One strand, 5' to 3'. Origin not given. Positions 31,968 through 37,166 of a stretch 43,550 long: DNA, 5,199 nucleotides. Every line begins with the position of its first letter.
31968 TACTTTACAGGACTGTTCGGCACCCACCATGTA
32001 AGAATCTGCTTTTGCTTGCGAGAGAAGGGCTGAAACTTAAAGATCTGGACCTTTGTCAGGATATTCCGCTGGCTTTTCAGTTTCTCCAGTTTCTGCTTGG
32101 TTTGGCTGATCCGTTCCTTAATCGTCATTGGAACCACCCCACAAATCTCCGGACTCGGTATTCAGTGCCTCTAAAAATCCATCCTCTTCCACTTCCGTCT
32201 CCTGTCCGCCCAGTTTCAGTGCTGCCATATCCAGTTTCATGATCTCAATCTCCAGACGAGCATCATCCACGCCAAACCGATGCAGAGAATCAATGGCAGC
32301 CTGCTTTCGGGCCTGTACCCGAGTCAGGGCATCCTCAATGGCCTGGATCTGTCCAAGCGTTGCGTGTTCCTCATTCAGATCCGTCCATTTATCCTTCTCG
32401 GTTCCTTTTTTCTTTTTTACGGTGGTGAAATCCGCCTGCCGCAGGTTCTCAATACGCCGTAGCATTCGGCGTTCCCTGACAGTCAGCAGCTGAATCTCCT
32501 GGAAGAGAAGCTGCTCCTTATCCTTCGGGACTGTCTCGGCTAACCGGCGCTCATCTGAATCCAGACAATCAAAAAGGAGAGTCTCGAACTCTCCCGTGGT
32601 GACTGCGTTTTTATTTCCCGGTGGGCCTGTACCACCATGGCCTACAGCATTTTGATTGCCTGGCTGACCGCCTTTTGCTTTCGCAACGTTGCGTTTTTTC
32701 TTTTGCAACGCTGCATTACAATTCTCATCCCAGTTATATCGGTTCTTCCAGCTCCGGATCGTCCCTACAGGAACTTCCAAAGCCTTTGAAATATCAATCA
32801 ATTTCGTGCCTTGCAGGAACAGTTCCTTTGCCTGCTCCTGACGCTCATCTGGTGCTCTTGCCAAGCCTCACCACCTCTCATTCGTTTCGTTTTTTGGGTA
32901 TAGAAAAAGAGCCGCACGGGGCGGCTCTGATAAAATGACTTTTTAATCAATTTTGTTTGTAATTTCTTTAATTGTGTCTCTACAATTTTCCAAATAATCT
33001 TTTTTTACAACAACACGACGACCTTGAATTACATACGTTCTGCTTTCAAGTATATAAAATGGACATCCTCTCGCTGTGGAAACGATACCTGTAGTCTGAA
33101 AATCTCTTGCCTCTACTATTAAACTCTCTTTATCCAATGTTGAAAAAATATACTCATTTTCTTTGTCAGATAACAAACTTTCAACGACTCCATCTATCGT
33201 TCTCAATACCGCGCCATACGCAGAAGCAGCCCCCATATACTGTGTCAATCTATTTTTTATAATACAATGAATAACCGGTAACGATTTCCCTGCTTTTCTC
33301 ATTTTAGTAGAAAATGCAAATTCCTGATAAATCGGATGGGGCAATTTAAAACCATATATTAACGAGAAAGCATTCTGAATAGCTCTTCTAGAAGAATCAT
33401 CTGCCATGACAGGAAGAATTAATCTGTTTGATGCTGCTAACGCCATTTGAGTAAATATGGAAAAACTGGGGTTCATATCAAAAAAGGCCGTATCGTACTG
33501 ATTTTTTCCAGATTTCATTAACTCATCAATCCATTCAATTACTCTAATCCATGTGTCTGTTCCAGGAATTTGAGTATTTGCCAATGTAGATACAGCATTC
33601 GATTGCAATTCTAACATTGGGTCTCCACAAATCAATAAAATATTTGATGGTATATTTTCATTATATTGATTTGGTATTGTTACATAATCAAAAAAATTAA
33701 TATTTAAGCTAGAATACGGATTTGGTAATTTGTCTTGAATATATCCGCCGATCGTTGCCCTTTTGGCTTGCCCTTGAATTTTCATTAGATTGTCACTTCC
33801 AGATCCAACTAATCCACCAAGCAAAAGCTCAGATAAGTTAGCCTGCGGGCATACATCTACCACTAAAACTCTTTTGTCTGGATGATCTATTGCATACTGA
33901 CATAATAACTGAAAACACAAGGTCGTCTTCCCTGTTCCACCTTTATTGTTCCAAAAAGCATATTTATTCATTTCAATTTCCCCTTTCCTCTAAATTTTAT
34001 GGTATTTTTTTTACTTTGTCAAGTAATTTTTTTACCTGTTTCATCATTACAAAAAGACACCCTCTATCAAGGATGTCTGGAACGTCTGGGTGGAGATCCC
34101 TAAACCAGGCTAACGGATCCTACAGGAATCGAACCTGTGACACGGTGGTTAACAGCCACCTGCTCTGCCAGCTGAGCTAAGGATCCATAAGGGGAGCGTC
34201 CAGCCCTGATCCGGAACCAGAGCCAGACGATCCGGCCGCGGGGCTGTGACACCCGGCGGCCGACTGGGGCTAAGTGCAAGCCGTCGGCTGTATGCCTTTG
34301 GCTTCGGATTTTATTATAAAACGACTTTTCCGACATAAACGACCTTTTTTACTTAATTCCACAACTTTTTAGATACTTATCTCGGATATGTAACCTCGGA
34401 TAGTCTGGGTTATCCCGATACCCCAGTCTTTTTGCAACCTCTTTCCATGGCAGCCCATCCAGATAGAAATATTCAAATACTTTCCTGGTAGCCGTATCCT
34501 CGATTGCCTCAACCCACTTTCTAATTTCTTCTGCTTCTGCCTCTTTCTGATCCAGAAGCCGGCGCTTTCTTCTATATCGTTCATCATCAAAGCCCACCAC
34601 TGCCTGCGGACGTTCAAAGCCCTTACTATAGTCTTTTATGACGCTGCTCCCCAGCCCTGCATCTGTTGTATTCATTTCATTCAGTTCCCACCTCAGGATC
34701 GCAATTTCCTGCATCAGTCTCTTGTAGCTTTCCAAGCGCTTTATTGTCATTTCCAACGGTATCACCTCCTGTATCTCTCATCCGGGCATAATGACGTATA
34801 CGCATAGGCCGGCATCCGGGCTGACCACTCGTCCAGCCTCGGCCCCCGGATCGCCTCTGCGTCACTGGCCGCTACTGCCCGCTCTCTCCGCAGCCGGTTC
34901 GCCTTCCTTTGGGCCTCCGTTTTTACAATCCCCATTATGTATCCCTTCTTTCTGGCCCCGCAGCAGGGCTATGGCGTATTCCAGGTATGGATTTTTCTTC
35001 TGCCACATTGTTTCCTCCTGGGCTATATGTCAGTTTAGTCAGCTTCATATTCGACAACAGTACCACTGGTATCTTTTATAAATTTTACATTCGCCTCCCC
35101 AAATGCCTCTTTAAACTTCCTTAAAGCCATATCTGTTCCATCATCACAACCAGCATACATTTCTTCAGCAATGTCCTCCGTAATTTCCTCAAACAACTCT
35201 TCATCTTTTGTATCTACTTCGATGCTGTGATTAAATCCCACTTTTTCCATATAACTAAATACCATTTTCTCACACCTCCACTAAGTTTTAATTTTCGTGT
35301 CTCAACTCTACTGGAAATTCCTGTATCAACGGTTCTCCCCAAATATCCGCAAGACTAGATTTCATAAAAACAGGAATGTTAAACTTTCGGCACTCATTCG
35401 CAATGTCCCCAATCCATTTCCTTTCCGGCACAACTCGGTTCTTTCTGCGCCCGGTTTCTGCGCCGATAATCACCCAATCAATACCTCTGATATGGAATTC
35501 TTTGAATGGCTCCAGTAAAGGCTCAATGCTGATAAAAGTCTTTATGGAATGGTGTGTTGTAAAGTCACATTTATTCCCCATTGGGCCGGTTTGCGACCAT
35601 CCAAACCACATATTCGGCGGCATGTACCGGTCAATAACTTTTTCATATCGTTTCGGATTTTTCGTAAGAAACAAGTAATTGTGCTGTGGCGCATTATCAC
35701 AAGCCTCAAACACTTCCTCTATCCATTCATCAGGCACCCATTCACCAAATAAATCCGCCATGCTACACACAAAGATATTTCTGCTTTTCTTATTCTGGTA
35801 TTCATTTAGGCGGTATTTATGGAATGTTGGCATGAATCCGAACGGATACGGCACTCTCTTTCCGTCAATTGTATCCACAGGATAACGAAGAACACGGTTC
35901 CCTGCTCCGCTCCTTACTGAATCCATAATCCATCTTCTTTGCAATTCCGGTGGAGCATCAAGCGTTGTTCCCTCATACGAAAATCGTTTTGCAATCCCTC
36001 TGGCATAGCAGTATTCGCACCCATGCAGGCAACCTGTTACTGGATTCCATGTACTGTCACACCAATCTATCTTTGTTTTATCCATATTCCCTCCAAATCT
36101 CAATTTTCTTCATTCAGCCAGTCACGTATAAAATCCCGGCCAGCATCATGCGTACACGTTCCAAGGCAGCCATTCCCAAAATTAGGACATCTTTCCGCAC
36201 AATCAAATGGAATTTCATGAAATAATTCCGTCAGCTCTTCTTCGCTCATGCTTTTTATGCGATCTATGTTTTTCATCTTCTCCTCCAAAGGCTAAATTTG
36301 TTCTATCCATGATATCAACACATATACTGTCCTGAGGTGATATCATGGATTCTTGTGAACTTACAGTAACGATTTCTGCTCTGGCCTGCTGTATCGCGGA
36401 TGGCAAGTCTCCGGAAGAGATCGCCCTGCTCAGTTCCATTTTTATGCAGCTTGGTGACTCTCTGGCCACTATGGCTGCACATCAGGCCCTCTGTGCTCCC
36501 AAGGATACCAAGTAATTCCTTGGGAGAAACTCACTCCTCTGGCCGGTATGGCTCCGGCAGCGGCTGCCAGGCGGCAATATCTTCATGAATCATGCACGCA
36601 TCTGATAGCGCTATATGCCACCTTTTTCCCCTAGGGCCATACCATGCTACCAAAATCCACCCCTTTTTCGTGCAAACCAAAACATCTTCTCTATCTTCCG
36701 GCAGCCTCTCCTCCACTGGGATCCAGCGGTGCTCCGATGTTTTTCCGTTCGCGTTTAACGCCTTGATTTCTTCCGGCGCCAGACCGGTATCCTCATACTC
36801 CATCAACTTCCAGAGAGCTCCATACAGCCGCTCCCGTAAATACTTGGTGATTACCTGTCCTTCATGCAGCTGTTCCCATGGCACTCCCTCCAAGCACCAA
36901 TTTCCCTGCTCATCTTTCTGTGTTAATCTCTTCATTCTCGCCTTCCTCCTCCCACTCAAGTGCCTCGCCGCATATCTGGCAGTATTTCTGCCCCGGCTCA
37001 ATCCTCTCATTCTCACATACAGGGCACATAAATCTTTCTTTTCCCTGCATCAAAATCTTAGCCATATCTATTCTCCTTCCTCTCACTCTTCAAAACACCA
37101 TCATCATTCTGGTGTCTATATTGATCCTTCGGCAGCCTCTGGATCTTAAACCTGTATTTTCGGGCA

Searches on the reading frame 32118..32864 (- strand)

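Call 37: search_protein_families(library=pfam, proteins=[window:32118-32864:-], max_evalue=0.001)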
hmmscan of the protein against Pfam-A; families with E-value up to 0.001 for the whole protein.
window:32118-32864:- (248 aa): 2 families
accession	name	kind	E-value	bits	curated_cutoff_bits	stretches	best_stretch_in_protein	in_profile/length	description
PF06056.18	Terminase_5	-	2.2e-08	34.4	20.3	1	9-48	3-42/58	Putative ATPase subunit of terminase (gpP-like)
PF10668.15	Phage_terminase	-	2.3e-07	30.8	22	1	1-61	1-64/67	Phage terminase small subunit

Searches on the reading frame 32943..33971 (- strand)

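Call 36: search_protein_families(library=pfam, proteins=[window:32943-33971:-], max_evalue=0.001)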
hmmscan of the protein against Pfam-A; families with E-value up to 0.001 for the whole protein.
window:32943-33971:- (342 aa): 2 families
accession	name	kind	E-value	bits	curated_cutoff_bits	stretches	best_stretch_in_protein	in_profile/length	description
PF13614.12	AAA_31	-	2.7e-18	67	27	1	4-203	4-162/177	AAA domain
PF01656.29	CbiA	-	7.6e-09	36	25.4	1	5-94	2-54/125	CobQ/CobB/MinD/ParA nucleotide binding domain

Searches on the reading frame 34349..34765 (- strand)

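Call 36: search_protein_families(library=pfam, proteins=[window:34349-34765:-], max_evalue=0.001)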
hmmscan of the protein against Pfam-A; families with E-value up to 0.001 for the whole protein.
window:34349-34765:- (138 aa): 1 family
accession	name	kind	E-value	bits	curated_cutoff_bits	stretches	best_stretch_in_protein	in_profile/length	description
PF08281.18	Sigma70_r4_2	-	0.0005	20.1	25.7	0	93-115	15-37/54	Sigma-70, region 4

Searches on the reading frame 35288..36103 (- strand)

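Call 37: search_protein_families(library=pfam, proteins=[window:35288-36103:-], max_evalue=0.001)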
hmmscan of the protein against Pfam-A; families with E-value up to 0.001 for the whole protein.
window:35288-36103:- (271 aa): 1 family
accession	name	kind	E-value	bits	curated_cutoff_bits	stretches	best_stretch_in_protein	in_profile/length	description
PF07505.17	DUF5131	-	6.8e-47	160.4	28.9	1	9-249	1-214/243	Protein of unknown function (DUF5131)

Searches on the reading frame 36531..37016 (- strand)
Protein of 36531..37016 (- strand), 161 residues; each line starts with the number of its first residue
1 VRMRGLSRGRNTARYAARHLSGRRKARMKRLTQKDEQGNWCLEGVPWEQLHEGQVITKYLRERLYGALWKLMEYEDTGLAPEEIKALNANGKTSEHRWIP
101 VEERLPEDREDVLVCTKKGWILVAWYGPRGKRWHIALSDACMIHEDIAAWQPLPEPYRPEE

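Call 37: search_protein_families(library=pfam, proteins=[window:36531-37016:-], max_evalue=0.001)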
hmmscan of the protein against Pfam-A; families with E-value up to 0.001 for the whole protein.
window:36531-37016:- (161 aa): 1 family
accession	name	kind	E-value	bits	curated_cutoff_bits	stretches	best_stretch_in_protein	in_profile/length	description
PF04448.17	DUF551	-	1.1e-07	33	22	1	98-156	2-66/68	Protein of unknown function (DUF551)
